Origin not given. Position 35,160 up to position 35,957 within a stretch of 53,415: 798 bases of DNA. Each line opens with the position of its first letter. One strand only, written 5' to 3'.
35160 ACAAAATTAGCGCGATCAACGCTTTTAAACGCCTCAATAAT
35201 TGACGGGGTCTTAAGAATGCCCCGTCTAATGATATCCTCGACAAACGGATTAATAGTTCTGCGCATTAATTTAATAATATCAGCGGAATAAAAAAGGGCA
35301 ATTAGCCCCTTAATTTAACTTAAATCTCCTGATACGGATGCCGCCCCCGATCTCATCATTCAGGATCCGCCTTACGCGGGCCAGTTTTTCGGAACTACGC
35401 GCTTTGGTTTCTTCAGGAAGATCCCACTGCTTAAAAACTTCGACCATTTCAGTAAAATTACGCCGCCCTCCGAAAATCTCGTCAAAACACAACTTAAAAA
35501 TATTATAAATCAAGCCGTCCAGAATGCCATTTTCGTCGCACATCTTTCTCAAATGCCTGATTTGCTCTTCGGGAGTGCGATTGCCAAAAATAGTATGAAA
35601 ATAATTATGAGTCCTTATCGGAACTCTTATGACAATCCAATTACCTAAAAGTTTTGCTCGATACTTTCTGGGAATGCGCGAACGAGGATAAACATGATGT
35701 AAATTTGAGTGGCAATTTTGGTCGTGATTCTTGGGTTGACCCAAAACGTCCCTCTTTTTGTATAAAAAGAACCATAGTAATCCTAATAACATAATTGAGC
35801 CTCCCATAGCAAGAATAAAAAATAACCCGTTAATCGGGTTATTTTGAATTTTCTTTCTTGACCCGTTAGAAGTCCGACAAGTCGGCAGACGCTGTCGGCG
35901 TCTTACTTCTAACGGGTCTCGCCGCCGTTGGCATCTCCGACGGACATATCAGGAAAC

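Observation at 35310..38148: GC-rich islet: internally duplicated metallophosphoesterase-wHTH protein (one dead, one live catalytic set) followed by a small HNH-like protein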

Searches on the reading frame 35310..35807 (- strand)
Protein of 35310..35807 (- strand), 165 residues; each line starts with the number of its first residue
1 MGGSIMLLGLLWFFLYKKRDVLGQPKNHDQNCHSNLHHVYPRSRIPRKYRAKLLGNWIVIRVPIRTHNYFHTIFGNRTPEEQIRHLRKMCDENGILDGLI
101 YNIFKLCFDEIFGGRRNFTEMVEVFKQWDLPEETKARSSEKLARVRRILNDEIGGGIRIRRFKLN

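Call 3: search_protein_families(library=pfam, proteins=[window:35310-35807:-], max_evalue=1)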
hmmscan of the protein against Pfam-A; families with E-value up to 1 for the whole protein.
window:35310-35807:- (165 aa): 2 families
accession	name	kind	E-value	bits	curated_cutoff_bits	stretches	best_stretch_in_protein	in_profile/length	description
PF18570.6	Nup54_57_C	-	0.15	12.1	25.6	0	80-91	12-23/29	NUP57/Nup54 C-terminal domain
PF07261.16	DnaB_2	-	0.17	12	22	1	70-128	4-59/74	Replication initiation and membrane attachment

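Call 4: search_protein_families(library=padloc, proteins=[window:35310-35807:-], max_evalue=1)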
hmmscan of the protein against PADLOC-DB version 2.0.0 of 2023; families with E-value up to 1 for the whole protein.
window:35310-35807:- (165 aa): 0 families

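Call 5: search_protein_families(library=phrogs, proteins=[window:35310-35807:-], max_evalue=1)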
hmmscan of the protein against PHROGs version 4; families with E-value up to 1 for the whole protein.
window:35310-35807:- (165 aa): 0 families

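Call 13: find_homologous_proteins(query=window:35310-35807:-, max_evalue=0.01)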
Query window:35310-35807:- (165 aa): 9 proteins with E <= 0.01 among 32 candidates.
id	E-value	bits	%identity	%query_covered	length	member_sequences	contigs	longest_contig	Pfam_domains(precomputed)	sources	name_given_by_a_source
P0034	2.1e-106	371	100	97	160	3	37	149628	-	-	-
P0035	7.8e-83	294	86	87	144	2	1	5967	-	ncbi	-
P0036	5.1e-81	288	83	87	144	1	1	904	-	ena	-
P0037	1.3e-73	264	79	87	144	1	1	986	-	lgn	-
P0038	4.1e-71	256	76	87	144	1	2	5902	-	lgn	-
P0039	1.8e-63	231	69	87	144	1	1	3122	-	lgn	-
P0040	9.3e-52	193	59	87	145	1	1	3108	-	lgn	-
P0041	8.4e-50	187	64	81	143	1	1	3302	-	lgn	-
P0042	1.2e-45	173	58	82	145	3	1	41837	-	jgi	-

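Call 15: find_encoding_contigs(protein=P0042, flank=8000, max_places=3)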
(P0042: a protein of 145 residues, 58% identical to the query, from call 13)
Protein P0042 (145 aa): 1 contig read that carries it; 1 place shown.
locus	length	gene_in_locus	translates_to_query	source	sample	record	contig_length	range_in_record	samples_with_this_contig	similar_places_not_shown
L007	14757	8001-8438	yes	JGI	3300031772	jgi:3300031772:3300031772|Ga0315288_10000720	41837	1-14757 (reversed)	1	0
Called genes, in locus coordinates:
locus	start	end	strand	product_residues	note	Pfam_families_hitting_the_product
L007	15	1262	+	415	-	PF00330:Aconitase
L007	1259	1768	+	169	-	PF00694:Aconitase_C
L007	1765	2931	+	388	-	PF00180:Iso_dh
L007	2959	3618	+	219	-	PF01746:tRNA_m1G_MT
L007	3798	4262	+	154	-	-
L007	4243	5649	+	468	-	PF00890:FAD_binding_2 (faint), PF01266:DAO (faint), PF03486:HI0933_like (faint), PF07992:Pyr_redox_2 (faint), PF21688:FAD-depend_C (weak)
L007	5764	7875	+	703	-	-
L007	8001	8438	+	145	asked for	-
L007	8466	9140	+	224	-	PF01135:PCMT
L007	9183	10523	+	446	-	PF21799:MurD-like_N (weak), PF08245:Mur_ligase_M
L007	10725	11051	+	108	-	-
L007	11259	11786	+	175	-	PF00466:Ribosomal_L10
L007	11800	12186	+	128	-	PF16320:Ribosomal_L12_N, PF00542:Ribosomal_L12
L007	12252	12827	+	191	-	-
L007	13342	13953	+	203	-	PF01230:HIT (weak)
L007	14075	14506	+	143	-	PF02381:MraZ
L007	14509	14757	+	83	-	?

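Call 16: find_encoding_contigs(protein=P0035, flank=6000, max_places=2)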
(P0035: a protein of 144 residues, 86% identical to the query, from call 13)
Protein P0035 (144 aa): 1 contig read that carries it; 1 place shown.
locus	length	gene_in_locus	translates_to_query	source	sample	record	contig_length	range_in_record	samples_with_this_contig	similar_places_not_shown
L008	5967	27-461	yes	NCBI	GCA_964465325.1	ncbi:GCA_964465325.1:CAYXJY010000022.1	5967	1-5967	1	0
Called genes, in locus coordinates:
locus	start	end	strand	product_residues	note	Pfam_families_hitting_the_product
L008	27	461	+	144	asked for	-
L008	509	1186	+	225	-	PF01135:PCMT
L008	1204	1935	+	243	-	PF12146:Hydrolase_4, PF20408:Abhydrolase_11 (weak)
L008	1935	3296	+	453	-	PF21799:MurD-like_N (faint), PF02875:Mur_ligase_C (faint), PF08245:Mur_ligase_M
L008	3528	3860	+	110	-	-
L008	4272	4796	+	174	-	PF00466:Ribosomal_L10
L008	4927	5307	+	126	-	PF16320:Ribosomal_L12_N, PF00542:Ribosomal_L12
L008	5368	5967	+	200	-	?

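Call 17: find_encoding_contigs(protein=P0040, flank=4000, max_places=2)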
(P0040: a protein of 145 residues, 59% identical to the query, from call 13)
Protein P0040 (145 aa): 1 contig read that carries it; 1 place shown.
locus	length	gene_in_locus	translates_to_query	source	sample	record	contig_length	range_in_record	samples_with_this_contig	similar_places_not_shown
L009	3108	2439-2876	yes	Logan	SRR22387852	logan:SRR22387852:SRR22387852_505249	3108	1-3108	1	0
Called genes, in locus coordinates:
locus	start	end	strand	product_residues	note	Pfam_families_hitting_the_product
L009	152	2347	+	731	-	-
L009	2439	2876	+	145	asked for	-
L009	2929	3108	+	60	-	?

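Call 21: search_solved_structures(query=A2, max_evalue=10, show_alignments=3)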
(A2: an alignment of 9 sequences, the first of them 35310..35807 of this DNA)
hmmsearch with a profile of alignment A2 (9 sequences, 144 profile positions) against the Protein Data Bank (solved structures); distinct sequences matched with E-value up to 10: 3.
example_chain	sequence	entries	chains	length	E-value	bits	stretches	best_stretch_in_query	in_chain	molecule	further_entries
6wgz_B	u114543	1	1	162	0.027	17.7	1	59-101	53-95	Bcl-2-like 4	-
6wh0_A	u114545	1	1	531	0.13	15.4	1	60-101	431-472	Maltodextrin-binding protein,Bcl-2-like 4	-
7vey_A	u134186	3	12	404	1.1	12.4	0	67-94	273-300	chalcone synthases | chalcone synthases 1 | chalcone synthase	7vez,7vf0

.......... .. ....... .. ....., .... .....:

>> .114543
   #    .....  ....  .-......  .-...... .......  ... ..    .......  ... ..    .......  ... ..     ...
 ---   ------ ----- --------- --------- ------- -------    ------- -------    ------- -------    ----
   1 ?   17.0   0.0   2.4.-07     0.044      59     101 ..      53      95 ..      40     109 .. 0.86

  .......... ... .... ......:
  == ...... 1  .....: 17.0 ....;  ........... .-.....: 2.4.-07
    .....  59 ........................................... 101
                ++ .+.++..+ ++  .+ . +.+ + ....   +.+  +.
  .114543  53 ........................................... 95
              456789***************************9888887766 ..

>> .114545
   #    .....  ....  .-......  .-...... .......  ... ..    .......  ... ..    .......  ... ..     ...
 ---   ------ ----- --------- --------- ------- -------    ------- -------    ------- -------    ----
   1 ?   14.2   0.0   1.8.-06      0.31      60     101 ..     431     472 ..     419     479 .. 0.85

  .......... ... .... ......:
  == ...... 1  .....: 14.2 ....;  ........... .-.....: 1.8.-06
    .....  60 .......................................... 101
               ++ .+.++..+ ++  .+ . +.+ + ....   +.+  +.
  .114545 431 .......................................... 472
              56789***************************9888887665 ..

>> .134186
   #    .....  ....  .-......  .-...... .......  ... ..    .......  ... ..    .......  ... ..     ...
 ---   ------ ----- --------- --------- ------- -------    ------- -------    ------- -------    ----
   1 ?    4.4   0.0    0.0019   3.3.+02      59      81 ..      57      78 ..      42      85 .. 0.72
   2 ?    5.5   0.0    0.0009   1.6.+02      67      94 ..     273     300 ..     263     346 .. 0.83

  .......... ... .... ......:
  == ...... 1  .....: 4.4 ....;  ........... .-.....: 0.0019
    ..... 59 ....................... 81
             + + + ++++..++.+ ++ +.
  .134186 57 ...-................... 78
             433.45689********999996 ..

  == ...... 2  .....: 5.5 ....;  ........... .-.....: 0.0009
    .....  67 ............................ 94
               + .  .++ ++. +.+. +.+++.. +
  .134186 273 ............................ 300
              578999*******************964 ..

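Call 45: predict_structure(alignment_id=A2)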
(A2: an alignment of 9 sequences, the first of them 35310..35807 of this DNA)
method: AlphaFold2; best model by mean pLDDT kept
length: 165 residues; sequences in the alignment: 9
mean_pLDDT: 48.9   pTM: 0.43
mean pLDDT of the five models: 48.9, 47.2, 43.1, 40.3, 39.1
residues with pLDDT >= 90: 0; 70-90: 0; 50-70: 77; < 50: 88
segments of 3 or more residues with pLDDT < 50: 1-29, 34-41, 50-61, 112-119, 122-127, 133-137, 152-165
pLDDT, mean of each block of 10 residues (from residue 1): 38 42 41 49 52 38 54 61 63 54 57 47 49 49 54 42 34
secondary structure, 60 per line:
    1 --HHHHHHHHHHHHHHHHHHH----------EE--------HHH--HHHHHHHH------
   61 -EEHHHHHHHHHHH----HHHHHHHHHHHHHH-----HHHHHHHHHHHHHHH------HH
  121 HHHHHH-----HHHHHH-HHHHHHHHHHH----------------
elements in order: H3-21 H47-54 H64-74 H79-92 H98-112 H119-126 H132-137 H139-149

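Call 46: search_protein_families(library=pfam, alignment_id=A2, max_evalue=10)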
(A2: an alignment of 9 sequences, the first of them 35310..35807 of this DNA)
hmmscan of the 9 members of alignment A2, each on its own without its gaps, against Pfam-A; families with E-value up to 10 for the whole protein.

A. member 1, window:35310-35807:- (165 aa): 2 families
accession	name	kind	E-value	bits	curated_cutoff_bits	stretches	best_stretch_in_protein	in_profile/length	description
PF18570.6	Nup54_57_C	-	0.15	12.1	25.6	1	80-91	12-23/29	NUP57/Nup54 C-terminal domain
PF07261.16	DnaB_2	-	0.17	12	22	1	70-128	4-59/74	Replication initiation and membrane attachment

B. families by the number of members that match (of 9 scanned): 6 families
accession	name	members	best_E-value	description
PF07261.16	DnaB_2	7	0.0025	Replication initiation and membrane attachment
PF24975.1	UBA_Rad5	2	0.16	Fungal Rad5 UBA-like domain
PF12212.14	PAZ_2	1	0.11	PAZ domain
PF18570.6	Nup54_57_C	1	0.15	NUP57/Nup54 C-terminal domain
PF00849.27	PseudoU_synth_2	1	0.18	RNA pseudouridylate synthase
PF21901.1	TMEM87A-B_GOLD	1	0.2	TMEM87A/B, GOLD domain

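Call 55: search_protein_families(library=ncbifam, proteins=[window:35310-35807:-], max_evalue=0.01)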
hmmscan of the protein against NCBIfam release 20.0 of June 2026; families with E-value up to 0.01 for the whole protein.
window:35310-35807:- (165 aa): 0 families

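Call 68: find_homologous_proteins(query=A2, max_evalue=0.1)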
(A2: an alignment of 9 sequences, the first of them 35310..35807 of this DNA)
Query A2 (9 sequences) (165 aa, profile of the alignment): 69 proteins with E <= 0.1 among 1718 candidates.
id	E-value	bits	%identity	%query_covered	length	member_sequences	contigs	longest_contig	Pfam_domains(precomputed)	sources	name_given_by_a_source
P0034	1.5e-79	283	100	97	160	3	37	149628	-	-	-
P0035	4.0e-79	281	86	87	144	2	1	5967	-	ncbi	-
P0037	8.6e-78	277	79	87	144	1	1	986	-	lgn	-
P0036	4.0e-77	275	83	87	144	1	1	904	-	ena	-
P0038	7.6e-77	274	76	87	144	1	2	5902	-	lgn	-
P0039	2.0e-75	270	69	87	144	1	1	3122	-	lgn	-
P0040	1.3e-71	257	59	87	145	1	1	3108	-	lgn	-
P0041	3.8e-70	252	64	81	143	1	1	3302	-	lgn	-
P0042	4.2e-70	252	58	82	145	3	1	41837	-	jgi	-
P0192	4.3e-56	207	50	87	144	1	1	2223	-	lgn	-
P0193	1.6e-55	205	54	80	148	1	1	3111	-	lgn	-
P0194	2.9e-54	201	51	88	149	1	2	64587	-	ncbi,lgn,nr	ncbi:MAG: hypothetical protein HYW79_00095 [Parcubacteria group bacterium]|nr:hypothetical protein [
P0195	4.1e-54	200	51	88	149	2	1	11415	-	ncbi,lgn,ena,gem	-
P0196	1.1e-52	196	49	81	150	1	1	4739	-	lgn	-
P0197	3.8e-52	194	51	82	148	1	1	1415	-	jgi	jgi:hypothetical protein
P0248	2.5e-36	143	47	65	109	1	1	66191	-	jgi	-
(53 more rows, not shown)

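Call 69: find_encoding_contigs(protein=P0194, flank=7000, max_places=2)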
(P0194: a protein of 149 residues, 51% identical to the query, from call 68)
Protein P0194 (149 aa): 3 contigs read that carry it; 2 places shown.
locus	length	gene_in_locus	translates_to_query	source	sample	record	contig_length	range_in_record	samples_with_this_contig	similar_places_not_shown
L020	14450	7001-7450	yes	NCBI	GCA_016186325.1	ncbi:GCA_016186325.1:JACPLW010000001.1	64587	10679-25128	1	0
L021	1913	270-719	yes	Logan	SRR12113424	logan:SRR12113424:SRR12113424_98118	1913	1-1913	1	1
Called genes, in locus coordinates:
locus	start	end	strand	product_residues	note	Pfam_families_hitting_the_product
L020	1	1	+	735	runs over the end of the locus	PF00912:Transgly, PF00905:Transpeptidase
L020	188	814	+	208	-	PF01746:tRNA_m1G_MT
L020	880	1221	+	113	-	-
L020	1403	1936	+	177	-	PF09827:CRISPR_Cas2 (faint), PF20803:PaaX_M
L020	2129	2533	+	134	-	-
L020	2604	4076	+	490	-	PF00478:IMPDH, PF00571:CBS (weak), PF01070:FMN_dh (weak), PF03060:NMO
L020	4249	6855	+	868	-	-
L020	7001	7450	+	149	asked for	-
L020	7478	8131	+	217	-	PF01135:PCMT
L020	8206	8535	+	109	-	-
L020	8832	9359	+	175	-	PF00466:Ribosomal_L10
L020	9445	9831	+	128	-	PF16320:Ribosomal_L12_N, PF00542:Ribosomal_L12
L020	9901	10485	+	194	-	-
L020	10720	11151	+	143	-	PF02381:MraZ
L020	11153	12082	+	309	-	PF01795:Methyltransf_5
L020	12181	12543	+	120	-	-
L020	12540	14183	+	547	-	PF03717:PBP_dimer, PF00905:Transpeptidase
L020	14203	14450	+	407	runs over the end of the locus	PF01820:Dala_Dala_lig_N, PF02786:CPSase_L_D2 (faint), PF07478:Dala_Dala_lig_C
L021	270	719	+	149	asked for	-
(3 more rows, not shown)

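Call 70: find_encoding_contigs(protein=P0248, flank=7000, max_places=2)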
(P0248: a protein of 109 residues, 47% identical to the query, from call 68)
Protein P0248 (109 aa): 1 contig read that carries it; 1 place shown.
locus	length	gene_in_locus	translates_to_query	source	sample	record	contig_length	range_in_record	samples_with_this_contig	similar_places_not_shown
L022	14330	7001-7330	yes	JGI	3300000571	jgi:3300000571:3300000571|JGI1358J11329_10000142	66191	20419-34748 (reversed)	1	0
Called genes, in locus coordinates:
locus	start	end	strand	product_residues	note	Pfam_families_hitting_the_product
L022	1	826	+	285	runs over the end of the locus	PF13672:PP2C_2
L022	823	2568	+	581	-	PF00069:Pkinase (faint)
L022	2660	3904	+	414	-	PF17767:NAPRTase_N, PF04095:NAPRTase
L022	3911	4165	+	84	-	PF00478:IMPDH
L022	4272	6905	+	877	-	-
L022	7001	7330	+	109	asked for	-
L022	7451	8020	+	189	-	PF00466:Ribosomal_L10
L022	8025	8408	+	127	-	PF16320:Ribosomal_L12_N, PF00542:Ribosomal_L12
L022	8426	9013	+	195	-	-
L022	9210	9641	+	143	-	PF02381:MraZ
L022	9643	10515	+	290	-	PF01795:Methyltransf_5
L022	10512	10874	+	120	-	-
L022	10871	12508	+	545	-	PF03717:PBP_dimer, PF00905:Transpeptidase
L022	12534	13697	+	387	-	PF01820:Dala_Dala_lig_N, PF02786:CPSase_L_D2 (faint), PF07478:Dala_Dala_lig_C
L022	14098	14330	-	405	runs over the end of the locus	PF08245:Mur_ligase_M, PF02875:Mur_ligase_C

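Call 77: search_protein_families(library=pfam, proteins=[L007:5764-7875:+, L020:4249-6855:+, L022:4272-6905:+], max_evalue=0.1)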
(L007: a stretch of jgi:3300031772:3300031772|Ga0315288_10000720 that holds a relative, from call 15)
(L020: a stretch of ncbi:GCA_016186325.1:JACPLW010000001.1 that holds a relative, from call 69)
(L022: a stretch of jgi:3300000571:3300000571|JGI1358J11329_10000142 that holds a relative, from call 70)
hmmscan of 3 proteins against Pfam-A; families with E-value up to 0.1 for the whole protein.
L007:5764-7875:+ (703 aa): 1 family
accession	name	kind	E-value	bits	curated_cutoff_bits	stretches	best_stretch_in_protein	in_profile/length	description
PF00149.33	Metallophos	-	0.08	13.8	21.5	0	490-608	60-186/191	Calcineurin-like phosphoesterase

L020:4249-6855:+ (868 aa): 2 families
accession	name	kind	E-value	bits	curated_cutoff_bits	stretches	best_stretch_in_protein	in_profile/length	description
PF08279.18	HTH_11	-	0.015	15.6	25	1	476-513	3-41/55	HTH domain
PF08220.18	HTH_DeoR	-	0.029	14.5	21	0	475-524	2-50/57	DeoR-like helix-turn-helix domain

L022:4272-6905:+ (877 aa): 2 families
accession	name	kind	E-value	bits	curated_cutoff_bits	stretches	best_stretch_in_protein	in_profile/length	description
PF08279.18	HTH_11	-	0.006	16.9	25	1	487-523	4-41/55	HTH domain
PF00149.33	Metallophos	-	0.086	13.7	21.5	0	568-702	3-72/191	Calcineurin-like phosphoesterase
